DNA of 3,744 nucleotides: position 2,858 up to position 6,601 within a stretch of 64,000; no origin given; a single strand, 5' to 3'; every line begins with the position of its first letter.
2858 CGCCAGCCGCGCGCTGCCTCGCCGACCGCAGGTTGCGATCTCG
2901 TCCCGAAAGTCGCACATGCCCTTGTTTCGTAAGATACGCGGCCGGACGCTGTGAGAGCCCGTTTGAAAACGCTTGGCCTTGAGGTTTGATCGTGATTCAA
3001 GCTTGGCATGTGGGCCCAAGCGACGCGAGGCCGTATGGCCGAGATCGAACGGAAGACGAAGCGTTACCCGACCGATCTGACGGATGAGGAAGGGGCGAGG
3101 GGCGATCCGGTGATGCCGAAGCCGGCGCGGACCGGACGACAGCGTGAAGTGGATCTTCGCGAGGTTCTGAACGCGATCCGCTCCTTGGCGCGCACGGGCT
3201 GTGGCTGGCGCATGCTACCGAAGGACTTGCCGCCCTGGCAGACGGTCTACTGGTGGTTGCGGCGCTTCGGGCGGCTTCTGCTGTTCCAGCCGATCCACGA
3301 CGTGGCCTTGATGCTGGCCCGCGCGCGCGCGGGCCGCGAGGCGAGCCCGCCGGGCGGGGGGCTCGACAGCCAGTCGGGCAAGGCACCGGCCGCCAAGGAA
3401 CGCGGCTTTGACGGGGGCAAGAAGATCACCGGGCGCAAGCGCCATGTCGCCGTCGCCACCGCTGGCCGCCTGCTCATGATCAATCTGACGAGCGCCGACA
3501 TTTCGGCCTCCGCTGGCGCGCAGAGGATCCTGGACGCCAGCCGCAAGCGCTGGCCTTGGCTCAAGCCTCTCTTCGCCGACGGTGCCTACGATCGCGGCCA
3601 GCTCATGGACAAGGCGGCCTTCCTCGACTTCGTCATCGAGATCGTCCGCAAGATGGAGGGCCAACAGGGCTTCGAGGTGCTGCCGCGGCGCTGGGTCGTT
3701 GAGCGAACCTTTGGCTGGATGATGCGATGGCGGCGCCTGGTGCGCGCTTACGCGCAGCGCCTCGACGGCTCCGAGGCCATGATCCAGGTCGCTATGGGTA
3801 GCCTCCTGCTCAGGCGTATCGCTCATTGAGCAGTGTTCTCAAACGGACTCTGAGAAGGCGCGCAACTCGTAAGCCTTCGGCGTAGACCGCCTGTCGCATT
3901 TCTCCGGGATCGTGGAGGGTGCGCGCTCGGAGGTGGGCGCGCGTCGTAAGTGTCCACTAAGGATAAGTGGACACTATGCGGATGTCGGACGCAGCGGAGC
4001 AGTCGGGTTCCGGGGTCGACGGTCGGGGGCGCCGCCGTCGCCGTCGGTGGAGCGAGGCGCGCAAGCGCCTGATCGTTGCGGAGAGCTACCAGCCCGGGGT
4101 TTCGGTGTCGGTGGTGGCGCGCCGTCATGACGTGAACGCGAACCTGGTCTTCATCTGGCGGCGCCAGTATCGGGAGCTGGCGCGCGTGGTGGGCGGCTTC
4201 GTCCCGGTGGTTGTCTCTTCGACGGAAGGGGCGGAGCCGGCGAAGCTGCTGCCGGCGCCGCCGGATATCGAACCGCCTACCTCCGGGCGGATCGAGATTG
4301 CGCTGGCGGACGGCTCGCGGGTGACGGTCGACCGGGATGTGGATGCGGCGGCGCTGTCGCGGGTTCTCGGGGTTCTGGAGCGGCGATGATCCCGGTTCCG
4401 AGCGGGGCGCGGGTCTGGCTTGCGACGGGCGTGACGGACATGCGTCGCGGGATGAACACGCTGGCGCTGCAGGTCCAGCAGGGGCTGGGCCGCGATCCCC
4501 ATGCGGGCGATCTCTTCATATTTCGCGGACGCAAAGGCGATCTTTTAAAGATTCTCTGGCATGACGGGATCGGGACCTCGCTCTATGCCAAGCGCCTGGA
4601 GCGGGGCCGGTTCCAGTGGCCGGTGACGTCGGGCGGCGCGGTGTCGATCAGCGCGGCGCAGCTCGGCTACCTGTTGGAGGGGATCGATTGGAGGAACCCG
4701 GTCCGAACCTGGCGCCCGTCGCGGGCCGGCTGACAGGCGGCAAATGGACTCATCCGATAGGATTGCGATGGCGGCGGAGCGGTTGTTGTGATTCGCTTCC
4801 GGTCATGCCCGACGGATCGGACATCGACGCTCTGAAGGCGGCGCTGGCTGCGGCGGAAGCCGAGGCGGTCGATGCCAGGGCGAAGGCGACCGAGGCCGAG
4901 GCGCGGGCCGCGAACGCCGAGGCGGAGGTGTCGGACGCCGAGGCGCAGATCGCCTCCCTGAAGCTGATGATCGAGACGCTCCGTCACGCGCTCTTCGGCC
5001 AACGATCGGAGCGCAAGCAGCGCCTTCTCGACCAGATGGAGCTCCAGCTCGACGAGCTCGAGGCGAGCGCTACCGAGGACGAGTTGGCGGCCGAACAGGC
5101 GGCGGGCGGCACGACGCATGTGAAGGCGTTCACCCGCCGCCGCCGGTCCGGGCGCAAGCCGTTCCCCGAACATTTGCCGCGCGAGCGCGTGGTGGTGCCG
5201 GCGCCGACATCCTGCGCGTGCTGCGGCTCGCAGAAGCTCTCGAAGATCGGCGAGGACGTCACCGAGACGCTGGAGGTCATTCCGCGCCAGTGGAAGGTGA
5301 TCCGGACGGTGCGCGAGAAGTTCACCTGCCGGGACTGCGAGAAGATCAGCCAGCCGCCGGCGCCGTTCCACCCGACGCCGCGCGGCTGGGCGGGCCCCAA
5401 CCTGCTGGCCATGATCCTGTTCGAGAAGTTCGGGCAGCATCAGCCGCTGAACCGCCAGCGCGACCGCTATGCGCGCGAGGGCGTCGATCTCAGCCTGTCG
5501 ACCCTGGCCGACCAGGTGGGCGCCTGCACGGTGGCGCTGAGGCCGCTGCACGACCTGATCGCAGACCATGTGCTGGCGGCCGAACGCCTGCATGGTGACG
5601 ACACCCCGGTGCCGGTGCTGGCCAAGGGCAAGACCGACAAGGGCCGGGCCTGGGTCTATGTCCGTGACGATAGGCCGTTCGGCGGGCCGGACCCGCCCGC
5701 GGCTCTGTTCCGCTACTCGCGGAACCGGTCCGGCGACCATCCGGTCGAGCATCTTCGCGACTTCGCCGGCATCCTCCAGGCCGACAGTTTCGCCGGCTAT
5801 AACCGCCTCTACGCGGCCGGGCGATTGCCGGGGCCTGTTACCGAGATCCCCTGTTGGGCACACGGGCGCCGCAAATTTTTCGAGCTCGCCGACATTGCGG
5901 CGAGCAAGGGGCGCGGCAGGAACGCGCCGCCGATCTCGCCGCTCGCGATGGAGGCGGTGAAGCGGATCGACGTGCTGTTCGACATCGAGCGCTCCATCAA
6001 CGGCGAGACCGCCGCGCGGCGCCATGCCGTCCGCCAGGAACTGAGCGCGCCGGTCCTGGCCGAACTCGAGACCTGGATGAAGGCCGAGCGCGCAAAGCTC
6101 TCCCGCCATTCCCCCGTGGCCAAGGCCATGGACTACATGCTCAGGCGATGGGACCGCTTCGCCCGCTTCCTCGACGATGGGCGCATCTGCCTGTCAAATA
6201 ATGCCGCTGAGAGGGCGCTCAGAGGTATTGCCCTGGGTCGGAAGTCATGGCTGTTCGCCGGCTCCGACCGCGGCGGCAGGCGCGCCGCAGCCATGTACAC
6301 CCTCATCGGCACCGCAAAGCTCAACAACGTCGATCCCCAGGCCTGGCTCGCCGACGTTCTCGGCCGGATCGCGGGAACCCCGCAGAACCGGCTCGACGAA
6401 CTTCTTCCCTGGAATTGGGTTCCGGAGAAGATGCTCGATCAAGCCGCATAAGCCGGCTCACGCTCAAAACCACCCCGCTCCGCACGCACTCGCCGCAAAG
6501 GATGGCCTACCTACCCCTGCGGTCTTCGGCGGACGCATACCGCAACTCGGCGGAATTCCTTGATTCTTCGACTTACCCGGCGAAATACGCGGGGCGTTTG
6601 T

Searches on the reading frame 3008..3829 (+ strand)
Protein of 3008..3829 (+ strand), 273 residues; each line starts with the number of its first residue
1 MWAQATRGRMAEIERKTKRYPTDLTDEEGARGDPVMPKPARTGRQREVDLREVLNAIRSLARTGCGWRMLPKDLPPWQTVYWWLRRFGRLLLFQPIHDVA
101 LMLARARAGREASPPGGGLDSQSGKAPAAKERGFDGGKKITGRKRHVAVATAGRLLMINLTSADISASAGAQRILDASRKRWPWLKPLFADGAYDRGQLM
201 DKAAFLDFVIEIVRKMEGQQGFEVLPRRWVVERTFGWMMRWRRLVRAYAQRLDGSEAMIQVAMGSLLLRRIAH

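Call 57: search_protein_families(library=pfam, proteins=[window:3008-3829:+], max_evalue=0.001)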
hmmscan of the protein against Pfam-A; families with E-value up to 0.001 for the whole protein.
window:3008-3829:+ (273 aa): 3 families
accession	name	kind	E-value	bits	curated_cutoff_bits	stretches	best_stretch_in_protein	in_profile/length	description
PF01609.27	DDE_Tnp_1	-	3.6e-21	76.3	23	1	120-266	10-198/200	Transposase DDE domain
PF13340.11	DUF4096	-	3e-20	72.7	34.3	1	24-95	1-74/76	Putative transposase of IS4/5 family (DUF4096)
PF13586.12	DDE_Tnp_1_2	-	3.4e-06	27.8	29.2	1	217-263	34-80/86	Transposase DDE domain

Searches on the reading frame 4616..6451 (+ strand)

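Call 57: search_protein_families(library=pfam, proteins=[window:4616-6451:+], max_evalue=0.001)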
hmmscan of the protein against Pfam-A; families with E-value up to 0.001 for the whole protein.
window:4616-6451:+ (611 aa): 4 families
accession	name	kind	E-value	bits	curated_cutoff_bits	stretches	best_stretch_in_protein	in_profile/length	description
PF03050.20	DDE_Tnp_IS66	-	8.5e-92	308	23.1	1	257-555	2-283/284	Transposase IS66 family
PF13817.11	DDE_Tnp_IS66_C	-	4.3e-18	65.7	30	1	562-599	1-39/39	IS66 C-terminal element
PF13005.12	zf-IS66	-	1.3e-16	61.1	27.3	1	197-242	1-46/46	zinc-finger binding domain of transposase IS66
PF13007.12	LZ_Tnp_IS66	-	1.4e-16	61.4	22.9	1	115-192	2-71/71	Transposase C of IS166 homeodomain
